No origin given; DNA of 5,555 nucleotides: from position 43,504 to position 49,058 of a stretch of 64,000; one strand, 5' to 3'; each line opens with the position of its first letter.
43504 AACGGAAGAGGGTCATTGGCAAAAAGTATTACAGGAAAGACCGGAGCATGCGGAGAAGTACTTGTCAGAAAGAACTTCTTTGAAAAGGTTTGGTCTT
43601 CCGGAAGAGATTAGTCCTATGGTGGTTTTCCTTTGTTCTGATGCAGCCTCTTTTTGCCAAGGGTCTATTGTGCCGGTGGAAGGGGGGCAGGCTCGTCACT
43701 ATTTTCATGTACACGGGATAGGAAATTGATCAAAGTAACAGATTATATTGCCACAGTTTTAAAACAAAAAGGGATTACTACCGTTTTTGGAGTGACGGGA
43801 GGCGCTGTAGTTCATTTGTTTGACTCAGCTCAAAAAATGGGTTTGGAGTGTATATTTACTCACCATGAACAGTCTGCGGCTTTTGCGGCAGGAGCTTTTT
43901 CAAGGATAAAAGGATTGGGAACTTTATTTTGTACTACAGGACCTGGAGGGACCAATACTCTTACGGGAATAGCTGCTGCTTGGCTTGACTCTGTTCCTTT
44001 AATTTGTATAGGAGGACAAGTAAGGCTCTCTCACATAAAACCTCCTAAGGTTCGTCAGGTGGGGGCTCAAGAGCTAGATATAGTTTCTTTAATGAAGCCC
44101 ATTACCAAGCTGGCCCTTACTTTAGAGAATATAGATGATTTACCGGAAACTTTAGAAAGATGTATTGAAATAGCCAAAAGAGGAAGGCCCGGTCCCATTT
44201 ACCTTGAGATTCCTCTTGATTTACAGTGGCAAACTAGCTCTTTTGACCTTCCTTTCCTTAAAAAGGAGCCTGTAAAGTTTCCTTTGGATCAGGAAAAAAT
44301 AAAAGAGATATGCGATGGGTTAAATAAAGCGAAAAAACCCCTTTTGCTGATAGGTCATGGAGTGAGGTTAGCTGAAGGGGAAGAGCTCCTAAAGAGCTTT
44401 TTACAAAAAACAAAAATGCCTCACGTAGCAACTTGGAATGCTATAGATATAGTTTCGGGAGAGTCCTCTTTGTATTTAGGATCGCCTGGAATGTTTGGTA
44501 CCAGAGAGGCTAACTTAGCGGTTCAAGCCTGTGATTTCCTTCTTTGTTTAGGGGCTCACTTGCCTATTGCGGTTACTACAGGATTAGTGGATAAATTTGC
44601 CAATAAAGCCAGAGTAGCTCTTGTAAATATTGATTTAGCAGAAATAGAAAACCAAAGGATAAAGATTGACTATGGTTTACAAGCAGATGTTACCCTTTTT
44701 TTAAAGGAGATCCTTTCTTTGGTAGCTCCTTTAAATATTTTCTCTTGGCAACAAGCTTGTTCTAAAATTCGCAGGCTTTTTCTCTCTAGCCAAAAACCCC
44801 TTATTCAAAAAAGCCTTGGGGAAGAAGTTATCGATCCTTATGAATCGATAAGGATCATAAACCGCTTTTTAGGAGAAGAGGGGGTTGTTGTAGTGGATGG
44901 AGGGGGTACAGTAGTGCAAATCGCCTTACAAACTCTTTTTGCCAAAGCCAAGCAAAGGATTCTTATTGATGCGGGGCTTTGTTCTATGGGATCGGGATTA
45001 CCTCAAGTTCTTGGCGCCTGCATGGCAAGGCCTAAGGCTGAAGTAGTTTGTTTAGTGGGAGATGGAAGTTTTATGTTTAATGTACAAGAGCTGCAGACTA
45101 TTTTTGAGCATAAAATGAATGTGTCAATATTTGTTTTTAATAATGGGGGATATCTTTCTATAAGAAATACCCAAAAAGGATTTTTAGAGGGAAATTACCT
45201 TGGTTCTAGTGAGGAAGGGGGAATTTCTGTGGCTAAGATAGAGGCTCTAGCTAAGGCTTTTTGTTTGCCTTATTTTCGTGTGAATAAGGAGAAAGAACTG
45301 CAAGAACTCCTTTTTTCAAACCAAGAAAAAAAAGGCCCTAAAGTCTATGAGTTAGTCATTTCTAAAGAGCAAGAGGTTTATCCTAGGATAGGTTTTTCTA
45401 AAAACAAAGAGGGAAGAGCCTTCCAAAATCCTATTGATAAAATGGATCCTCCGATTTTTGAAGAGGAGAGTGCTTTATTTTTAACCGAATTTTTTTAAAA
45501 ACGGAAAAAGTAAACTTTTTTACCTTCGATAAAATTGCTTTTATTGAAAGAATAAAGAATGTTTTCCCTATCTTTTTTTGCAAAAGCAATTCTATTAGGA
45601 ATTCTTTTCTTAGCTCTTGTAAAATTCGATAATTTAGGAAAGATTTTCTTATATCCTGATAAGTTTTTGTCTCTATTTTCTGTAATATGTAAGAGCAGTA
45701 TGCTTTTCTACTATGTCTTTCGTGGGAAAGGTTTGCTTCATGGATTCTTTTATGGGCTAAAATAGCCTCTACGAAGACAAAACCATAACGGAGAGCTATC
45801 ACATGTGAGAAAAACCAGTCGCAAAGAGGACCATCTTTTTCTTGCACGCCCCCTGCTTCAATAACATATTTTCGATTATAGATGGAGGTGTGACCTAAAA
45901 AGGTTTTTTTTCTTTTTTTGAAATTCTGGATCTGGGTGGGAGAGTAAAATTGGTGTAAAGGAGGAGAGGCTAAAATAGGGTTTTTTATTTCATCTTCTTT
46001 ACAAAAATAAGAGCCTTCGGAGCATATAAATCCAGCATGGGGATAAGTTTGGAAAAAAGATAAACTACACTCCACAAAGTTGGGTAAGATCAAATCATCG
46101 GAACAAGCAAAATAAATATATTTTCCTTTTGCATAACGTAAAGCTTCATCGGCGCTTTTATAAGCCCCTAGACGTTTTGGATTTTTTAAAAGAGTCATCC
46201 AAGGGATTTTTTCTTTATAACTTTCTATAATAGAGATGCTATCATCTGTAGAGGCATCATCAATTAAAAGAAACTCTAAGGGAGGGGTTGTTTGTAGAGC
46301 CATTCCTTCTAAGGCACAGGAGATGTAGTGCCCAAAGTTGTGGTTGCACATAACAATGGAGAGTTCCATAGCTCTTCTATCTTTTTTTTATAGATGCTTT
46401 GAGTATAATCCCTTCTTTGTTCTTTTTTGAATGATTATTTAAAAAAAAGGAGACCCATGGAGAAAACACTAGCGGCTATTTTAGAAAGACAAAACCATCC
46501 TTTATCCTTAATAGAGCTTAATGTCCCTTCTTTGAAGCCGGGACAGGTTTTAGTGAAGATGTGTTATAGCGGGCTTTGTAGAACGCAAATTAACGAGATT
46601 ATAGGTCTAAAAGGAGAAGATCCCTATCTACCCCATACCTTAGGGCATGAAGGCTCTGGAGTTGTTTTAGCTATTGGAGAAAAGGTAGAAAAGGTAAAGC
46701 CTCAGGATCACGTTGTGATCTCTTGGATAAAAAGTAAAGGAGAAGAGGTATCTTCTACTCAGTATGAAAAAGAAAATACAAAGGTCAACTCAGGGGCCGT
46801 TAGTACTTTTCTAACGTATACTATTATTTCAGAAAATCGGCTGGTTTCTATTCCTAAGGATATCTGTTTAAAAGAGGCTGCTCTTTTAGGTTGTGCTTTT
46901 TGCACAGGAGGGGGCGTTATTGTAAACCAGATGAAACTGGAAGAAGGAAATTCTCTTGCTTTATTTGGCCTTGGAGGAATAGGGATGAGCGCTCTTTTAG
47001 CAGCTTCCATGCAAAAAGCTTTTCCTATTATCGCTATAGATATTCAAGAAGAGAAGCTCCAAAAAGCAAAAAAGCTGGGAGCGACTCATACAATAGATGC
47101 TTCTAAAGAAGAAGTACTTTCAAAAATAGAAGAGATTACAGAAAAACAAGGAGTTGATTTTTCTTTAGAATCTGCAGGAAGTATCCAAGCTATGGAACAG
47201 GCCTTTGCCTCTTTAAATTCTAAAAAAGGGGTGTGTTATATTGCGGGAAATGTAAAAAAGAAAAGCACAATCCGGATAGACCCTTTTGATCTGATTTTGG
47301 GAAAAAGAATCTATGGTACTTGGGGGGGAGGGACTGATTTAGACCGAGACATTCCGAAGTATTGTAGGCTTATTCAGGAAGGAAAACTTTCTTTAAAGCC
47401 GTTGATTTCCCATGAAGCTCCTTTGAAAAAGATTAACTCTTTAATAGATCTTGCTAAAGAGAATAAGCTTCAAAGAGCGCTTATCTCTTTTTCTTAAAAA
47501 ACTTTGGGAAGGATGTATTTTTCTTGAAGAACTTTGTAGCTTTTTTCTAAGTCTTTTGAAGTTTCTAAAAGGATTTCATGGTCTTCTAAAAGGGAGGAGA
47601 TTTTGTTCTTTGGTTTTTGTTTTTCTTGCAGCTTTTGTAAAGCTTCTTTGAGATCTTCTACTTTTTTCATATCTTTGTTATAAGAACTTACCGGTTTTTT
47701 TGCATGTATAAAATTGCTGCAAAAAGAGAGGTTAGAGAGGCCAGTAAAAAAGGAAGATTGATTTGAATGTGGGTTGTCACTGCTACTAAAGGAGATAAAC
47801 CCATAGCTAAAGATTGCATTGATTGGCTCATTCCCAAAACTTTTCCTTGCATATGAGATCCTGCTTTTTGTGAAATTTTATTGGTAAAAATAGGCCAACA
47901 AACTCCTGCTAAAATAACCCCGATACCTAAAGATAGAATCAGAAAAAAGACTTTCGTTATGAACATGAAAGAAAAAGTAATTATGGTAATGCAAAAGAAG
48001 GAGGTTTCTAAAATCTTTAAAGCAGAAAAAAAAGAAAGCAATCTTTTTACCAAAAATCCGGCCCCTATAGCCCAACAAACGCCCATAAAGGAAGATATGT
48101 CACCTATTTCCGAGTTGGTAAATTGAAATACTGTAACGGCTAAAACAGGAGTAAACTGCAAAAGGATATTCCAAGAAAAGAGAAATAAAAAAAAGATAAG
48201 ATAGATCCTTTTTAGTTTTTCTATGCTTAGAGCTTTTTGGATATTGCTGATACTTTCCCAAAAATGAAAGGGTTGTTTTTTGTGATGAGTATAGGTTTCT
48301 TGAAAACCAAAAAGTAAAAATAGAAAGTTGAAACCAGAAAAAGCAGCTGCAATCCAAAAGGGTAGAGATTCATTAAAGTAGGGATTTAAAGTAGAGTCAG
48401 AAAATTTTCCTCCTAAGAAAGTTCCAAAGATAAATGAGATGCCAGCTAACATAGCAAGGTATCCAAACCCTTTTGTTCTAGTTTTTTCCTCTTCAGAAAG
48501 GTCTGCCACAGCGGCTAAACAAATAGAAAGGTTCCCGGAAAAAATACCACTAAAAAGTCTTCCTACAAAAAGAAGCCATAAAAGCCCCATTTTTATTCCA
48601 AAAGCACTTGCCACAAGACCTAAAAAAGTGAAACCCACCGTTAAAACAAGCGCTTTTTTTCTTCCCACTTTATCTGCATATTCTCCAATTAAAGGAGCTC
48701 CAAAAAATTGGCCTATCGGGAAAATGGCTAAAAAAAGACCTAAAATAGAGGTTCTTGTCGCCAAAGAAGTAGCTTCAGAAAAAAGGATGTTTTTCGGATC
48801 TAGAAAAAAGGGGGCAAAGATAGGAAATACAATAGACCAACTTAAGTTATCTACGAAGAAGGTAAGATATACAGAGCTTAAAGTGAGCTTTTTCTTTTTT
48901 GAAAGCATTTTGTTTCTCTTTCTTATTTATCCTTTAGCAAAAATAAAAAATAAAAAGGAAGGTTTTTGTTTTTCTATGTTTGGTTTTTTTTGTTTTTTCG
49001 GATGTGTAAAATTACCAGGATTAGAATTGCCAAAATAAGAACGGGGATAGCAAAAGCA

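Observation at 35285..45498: Candidate undescribed branched or higher-carbon sugar pathway: two ThDP systems + C-methyltransferase + three C-C bond enzymes in one coupled block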

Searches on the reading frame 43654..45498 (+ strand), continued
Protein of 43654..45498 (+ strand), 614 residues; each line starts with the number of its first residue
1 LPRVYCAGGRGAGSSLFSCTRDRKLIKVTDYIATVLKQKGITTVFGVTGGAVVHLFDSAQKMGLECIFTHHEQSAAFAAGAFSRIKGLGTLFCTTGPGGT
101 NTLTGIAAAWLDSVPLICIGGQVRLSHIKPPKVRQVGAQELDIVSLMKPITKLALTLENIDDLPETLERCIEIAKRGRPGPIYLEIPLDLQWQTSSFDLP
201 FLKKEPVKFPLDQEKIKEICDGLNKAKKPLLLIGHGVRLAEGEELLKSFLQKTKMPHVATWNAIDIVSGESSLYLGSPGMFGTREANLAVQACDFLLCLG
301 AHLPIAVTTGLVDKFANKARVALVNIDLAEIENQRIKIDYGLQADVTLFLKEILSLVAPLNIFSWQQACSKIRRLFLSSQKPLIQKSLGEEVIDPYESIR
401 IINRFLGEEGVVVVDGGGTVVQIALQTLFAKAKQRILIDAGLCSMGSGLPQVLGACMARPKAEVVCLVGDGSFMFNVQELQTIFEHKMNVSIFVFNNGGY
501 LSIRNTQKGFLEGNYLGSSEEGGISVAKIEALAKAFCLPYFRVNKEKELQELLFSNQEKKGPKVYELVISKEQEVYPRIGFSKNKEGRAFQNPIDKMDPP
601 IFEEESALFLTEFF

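Call 45: find_encoding_contigs(protein=P0049, flank=10000, max_places=1)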
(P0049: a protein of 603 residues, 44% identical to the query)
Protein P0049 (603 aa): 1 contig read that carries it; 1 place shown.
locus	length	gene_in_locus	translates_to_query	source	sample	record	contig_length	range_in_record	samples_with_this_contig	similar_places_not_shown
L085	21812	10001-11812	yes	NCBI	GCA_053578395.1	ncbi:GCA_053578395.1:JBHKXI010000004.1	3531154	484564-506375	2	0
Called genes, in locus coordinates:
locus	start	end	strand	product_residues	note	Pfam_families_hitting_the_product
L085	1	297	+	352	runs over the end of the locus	PF02779:Transket_pyr, PF02780:Transketolase_C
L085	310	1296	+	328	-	PF01370:Epimerase, PF04321:RmlD_sub_bind (weak), PF16363:GDP_Man_Dehyd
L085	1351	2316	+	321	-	PF00294:PfkB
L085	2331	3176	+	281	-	PF00456:Transketolase_N, PF09364:XFP_N (faint), PF13292:DXP_synthase_N (weak), PF00676:E1_dh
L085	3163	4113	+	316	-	PF02779:Transket_pyr, PF02780:Transketolase_C, PF22613:Transketolase_C_1 (weak)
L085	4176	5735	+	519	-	PF04295:GD_AH_second, PF20629:GD_AH_C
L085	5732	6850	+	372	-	PF01232:Mannitol_dh (weak), PF08125:Mannitol_dh_C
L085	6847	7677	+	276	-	PF00459:Inositol_P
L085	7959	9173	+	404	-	PF08421:Methyltransf_13 (weak), PF13489:Methyltransf_23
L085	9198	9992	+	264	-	PF00106:adh_short, PF08659:KR, PF13561:adh_short_C2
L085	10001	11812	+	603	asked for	PF02776:TPP_enzyme_N, PF00205:TPP_enzyme_M, PF02775:TPP_enzyme_C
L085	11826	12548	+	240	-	PF13489:Methyltransf_23, PF13649:Methyltransf_25, PF13847:Methyltransf_31, PF08241:Methyltransf_11, PF08242:Methyltransf_12 (weak)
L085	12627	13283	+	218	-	PF13489:Methyltransf_23, PF13847:Methyltransf_31, PF08241:Methyltransf_11, PF08242:Methyltransf_12, PF13649:Methyltransf_25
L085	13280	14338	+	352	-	PF08240:ADH_N, PF00107:ADH_zinc_N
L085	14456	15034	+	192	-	PF08645:PNK3P (weak), PF13344:Hydrolase_6 (weak), PF00702:Hydrolase (weak), PF13419:HAD_2 (weak), PF13242:Hydrolase_like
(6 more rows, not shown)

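Call 53: find_related_loci(query=A3, collection=metagenome_contigs, flank=10000)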
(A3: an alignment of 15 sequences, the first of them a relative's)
Query A3 (590 aa) in metagenome_contigs; peptide patterns used: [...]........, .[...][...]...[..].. (x = any residue, [..] = any of these).
600 stretches matched a pattern (row limit reached: there are more); 577 encode a relative of the query (tblastn E <= 1e-3); the best 80 are kept; 80 distinct loci.
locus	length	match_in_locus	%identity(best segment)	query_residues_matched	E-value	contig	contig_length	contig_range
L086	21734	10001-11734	42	2-575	3e-145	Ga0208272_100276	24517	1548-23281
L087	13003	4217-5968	39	2-575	1e-138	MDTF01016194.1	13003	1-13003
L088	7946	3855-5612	37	1-575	5e-124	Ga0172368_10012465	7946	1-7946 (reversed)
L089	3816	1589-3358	37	1-581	2e-120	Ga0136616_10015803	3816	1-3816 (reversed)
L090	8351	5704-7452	36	1-575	7e-118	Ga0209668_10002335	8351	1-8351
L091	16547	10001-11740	35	1-575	3e-116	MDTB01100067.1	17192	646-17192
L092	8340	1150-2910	36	2-581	2e-116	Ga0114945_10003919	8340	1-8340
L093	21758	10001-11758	36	1-581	3e-115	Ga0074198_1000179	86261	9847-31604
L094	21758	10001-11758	34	1-581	1e-114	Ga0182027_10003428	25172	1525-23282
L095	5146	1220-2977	35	1-581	8e-115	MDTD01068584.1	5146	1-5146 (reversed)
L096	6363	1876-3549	36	2-554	1e-113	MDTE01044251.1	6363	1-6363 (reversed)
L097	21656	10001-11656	37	2-554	5e-112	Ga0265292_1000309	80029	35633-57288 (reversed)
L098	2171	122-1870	36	1-575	7e-119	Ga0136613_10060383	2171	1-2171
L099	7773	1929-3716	35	1-586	9e-112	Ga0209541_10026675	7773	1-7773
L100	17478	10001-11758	34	1-581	6e-111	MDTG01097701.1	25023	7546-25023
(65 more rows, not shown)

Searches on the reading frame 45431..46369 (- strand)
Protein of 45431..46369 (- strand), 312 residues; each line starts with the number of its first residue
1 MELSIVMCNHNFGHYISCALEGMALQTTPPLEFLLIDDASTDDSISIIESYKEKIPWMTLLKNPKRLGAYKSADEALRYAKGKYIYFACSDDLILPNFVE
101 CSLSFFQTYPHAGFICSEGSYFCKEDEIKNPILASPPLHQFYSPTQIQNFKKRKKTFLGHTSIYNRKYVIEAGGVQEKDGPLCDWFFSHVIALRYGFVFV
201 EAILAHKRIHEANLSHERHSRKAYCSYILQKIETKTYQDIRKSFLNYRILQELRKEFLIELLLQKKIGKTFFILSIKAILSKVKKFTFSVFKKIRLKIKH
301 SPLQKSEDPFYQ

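Call 6: search_protein_families(library=pfam, proteins=[window:45431-46369:-])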
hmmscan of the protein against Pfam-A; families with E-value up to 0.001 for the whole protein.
window:45431-46369:- (312 aa): 2 families
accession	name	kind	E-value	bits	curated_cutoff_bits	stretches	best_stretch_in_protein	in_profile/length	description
PF00535.33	Glycos_transf_2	-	1.8e-20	74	23.3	1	4-169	1-164/168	Glycosyl transferase family 2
PF10111.15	Glyco_tranf_2_2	-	3.4e-05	23.9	27.3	1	5-107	4-107/276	Glycosyltransferase like family 2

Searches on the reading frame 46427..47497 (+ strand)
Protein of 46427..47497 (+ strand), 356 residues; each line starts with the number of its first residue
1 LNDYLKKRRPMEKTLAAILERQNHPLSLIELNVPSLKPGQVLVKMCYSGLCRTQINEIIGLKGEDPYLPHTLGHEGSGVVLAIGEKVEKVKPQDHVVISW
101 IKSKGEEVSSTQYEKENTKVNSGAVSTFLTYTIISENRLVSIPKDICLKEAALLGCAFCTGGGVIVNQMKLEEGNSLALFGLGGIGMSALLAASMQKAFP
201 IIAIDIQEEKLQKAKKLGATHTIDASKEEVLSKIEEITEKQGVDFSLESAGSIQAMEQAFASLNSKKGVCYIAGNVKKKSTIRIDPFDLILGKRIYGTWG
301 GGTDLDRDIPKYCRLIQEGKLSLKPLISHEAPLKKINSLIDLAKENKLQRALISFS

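Call 6: search_protein_families(library=pfam, proteins=[window:46427-47497:+])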
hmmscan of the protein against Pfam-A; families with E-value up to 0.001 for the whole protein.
window:46427-47497:+ (356 aa): 3 families
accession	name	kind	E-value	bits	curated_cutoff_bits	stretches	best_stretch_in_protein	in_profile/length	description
PF00107.32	ADH_zinc_N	-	1e-23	84.1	31.8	1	184-317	1-128/129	Zinc-binding dehydrogenase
PF08240.17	ADH_N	-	3.3e-15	56.6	23.5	1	37-144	1-104/104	Alcohol dehydrogenase GroES-like domain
PF13602.12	ADH_zinc_N_2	-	0.00013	23.3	27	1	217-336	1-116/134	Zinc-binding dehydrogenase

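Call 21: search_protein_families(library=ncbifam, proteins=[window:46427-47497:+], max_evalue=1e-8)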
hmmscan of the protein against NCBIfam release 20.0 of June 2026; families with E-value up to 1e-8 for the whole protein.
window:46427-47497:+ (356 aa): 18 families
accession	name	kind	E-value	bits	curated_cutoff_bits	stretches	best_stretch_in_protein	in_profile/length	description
TIGR02818.1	adh_III_F_hyde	equivalog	2e-60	204.8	543.95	2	124-354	136-367/368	S-(hydroxymethyl)glutathione dehydrogenase/class III alcohol dehydrogenase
TIGR03989.1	Rxyl_3153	subfamily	2e-57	195.2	440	2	119-354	131-369/370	NDMA-dependent alcohol dehydrogenase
TIGR03451.1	mycoS_dep_FDH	equivalog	1e-49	169.3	512.9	1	18-353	6-356/358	S-(hydroxymethyl)mycothiol dehydrogenase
TIGR00692.1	tdh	equivalog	4.5e-31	108.1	458.35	1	25-347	10-332/340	L-threonine 3-dehydrogenase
NF041097.1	keto_inos_dh_IolM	equivalog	2.3e-30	105.6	450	1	145-353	178-387/389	scyllo-inosose 3-dehydrogenase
NF006940.0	PRK09422.1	equivalog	2.1e-28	99.3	344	1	17-350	3-330/338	alcohol dehydrogenase AdhP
NF007642.0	PRK10309.1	equivalog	6.9e-28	97.9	550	1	20-337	6-327/347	galactitol-1-phosphate 5-dehydrogenase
NF003808.0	PRK05396.1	equivalog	5.4e-27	94.6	380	1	21-349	8-334/341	L-threonine 3-dehydrogenase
NF010344.0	PRK13771.1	subfamily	2.9e-23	82.4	349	1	16-354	3-332/334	putative alcohol dehydrogenase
TIGR03366.1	HpnZ_proposed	hypoth_equivalog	1.9e-22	79.8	328.1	1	34-290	1-269/315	putative phosphonate catabolism associated alcohol dehydrogenase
TIGR03201.1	dearomat_had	equivalog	1e-21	77.4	338.65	1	24-353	9-346/349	6-hydroxycyclohex-1-ene-1-carbonyl-CoA dehydrogenase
TIGR02824.1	quinone_pig3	subfamily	1.9e-21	76.4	296.8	1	24-347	13-307/325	putative NAD(P)H quinone oxidoreductase, PIG3 family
NF041172.1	AcrlCoa_red_Thmprot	equivalog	7.6e-17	61.2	500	1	16-348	3-327/334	acryloyl-CoA reductase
NF007489.0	PRK10083.1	equivalog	1.4e-16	60.4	376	1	18-246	4-230/339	Zn-dependent oxidoreductase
NF047908.1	AldhRedAhr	equivalog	2.3e-16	59.6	470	1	18-302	8-286/335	NADPH-dependent aldehyde reductase Ahr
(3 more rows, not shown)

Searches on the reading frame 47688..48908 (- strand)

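Call 6: search_protein_families(library=pfam, proteins=[window:47688-48908:-])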
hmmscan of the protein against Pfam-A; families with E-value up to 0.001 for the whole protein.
window:47688-48908:- (406 aa): 2 families
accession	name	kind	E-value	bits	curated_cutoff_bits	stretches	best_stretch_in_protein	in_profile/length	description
PF07690.21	MFS_1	-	9.6e-37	127.1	33.4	1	14-373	2-347/347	Major Facilitator Superfamily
PF00083.30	Sugar_tr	-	6e-13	48.9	22.3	1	47-200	39-190/452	Sugar (and other) transporter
